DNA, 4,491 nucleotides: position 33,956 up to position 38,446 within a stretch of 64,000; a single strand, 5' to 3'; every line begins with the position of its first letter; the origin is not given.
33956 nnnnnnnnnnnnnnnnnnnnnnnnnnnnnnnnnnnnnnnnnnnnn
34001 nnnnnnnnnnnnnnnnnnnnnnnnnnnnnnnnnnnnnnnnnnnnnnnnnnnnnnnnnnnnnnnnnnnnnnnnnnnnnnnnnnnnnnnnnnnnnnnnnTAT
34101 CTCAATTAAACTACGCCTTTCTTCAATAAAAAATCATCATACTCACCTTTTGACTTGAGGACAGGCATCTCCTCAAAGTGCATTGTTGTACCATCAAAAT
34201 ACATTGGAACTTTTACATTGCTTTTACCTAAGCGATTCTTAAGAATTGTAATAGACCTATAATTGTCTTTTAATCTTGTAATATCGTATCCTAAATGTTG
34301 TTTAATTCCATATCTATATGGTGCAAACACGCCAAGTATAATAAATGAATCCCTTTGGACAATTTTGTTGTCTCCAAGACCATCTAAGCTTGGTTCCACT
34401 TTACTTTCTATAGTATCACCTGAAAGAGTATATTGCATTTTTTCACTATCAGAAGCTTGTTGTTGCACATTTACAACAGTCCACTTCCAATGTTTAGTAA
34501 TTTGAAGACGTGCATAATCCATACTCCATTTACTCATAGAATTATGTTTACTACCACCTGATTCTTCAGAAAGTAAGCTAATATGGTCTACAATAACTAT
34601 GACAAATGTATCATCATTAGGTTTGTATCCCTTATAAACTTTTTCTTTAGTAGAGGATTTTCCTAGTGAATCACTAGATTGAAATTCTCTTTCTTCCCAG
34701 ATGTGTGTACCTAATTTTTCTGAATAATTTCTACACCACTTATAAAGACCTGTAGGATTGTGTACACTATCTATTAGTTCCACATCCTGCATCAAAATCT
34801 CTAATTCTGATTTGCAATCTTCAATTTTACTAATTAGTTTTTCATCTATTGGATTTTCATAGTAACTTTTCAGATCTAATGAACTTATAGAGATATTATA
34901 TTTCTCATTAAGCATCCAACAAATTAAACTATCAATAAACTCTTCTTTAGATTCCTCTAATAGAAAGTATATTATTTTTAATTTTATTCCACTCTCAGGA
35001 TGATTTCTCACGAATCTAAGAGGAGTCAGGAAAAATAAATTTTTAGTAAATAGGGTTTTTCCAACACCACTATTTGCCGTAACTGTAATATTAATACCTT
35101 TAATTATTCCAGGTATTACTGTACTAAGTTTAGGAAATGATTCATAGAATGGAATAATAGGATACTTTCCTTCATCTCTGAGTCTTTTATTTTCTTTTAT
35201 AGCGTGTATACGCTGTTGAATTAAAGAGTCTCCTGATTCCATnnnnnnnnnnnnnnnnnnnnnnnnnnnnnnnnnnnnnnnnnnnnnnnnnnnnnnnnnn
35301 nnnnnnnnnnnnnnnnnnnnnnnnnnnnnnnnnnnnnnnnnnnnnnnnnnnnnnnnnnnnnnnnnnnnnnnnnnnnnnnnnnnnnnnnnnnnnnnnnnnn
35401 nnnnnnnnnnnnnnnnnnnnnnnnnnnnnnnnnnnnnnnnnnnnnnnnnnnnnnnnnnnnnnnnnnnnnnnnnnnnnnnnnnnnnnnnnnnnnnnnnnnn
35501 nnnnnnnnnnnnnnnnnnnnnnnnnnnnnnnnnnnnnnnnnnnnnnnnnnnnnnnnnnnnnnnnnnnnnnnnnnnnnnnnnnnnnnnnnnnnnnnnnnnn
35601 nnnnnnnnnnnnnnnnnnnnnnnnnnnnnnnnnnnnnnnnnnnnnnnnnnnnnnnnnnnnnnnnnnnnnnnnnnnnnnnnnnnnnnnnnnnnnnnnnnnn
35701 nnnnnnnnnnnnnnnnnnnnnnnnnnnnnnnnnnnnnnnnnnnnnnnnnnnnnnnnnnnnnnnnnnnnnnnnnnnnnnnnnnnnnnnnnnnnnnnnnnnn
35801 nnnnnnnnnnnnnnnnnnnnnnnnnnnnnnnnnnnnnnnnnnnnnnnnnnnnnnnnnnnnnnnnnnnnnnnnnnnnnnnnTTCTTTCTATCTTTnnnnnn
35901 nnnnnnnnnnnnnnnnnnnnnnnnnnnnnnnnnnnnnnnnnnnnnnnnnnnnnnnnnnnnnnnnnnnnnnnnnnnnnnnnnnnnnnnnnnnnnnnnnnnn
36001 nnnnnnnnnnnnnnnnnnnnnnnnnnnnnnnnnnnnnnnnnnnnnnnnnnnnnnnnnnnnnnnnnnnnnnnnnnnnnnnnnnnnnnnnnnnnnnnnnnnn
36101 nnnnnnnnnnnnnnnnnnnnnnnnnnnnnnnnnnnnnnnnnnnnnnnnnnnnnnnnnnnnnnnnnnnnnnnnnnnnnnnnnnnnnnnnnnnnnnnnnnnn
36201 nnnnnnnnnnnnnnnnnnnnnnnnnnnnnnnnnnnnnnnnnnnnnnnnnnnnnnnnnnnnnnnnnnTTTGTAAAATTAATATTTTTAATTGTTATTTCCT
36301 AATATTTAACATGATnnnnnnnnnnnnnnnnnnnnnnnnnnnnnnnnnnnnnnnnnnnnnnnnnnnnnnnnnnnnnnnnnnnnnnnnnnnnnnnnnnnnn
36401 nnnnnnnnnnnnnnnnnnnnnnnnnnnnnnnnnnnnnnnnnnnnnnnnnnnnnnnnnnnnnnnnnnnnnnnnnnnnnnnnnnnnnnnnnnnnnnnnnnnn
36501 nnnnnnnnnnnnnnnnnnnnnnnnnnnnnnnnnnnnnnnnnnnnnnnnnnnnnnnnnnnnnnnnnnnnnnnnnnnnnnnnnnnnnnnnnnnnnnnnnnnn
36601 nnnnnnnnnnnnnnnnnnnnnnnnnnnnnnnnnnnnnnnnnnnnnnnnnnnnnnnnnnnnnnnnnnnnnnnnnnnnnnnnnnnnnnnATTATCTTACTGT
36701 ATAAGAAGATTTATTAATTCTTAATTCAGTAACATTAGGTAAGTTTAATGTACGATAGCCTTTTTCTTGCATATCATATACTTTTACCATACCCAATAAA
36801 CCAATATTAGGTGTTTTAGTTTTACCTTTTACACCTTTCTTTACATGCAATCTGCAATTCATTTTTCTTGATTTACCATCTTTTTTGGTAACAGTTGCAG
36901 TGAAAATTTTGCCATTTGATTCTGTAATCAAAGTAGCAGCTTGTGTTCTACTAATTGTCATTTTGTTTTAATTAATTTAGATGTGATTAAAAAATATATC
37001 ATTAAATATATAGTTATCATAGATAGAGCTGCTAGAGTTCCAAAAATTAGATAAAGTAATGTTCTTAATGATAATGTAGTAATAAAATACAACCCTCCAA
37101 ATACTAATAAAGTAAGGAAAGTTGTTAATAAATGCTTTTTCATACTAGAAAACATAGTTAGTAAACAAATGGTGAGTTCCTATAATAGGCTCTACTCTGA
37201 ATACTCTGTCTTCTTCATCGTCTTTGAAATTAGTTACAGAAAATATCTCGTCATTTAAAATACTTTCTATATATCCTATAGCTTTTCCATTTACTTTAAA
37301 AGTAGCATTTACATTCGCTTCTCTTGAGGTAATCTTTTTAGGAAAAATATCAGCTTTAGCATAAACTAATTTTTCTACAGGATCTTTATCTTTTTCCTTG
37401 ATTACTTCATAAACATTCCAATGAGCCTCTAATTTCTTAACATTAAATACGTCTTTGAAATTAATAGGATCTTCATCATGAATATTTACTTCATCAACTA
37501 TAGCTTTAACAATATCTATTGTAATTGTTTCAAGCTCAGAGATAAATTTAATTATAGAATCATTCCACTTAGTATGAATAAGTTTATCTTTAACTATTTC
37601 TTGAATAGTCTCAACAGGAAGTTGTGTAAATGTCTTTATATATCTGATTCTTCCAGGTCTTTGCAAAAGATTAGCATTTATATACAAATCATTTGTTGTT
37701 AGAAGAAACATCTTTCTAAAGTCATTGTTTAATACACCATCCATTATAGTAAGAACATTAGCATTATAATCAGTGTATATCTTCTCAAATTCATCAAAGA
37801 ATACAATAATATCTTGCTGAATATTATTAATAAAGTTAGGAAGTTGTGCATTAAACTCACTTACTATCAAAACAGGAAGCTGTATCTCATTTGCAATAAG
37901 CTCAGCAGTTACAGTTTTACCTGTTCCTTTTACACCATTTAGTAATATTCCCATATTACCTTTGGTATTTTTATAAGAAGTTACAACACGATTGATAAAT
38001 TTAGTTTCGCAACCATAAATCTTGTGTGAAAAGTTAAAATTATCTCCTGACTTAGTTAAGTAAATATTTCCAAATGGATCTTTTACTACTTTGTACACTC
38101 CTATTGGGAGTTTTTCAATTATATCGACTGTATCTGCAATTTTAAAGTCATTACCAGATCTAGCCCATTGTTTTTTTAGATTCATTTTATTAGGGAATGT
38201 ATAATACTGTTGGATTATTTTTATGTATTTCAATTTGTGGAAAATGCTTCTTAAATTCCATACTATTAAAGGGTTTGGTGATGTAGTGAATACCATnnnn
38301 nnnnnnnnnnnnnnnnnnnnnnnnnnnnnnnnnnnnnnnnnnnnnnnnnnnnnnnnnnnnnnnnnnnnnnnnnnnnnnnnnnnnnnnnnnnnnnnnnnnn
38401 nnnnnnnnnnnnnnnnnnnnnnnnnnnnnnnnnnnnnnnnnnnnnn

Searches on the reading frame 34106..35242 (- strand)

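Call 9: search_protein_families(library=phrogs, proteins=[window:34106-35242:-], max_evalue=0.001)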
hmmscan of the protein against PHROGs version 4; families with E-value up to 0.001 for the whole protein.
window:34106-35242:- (378 aa): 3 families
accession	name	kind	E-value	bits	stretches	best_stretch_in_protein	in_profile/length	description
phrog_19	-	DNA, RNA and nucleotide metabolism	9.4e-12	45.6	1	10-126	317-416/621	DnaB-like replicative helicase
phrog_239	-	DNA, RNA and nucleotide metabolism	7.3e-09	36.1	1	29-127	338-432/801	DNA primase/helicase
phrog_243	-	DNA, RNA and nucleotide metabolism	4.5e-06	26.8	1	199-359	129-268/273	DnaB-like replicative helicase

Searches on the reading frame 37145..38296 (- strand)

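Call 9: search_protein_families(library=phrogs, proteins=[window:37145-38296:-], max_evalue=0.001)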
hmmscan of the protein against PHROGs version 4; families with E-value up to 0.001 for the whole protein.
window:37145-38296:- (383 aa): 5 families
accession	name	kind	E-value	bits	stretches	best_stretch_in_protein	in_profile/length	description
phrog_2376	-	other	1.9e-56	193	1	44-340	3-308/363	ATPase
phrog_10401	-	other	2.8e-08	33.9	1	96-243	444-604/667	ATPase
phrog_168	-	DNA, RNA and nucleotide metabolism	8.3e-06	26.7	1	112-233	40-172/314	clamp loader of DNA polymerase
phrog_7485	-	unknown function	0.00014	22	0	115-173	228-289/430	-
phrog_3757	-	unknown function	0.00092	19.7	0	111-146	123-158/367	-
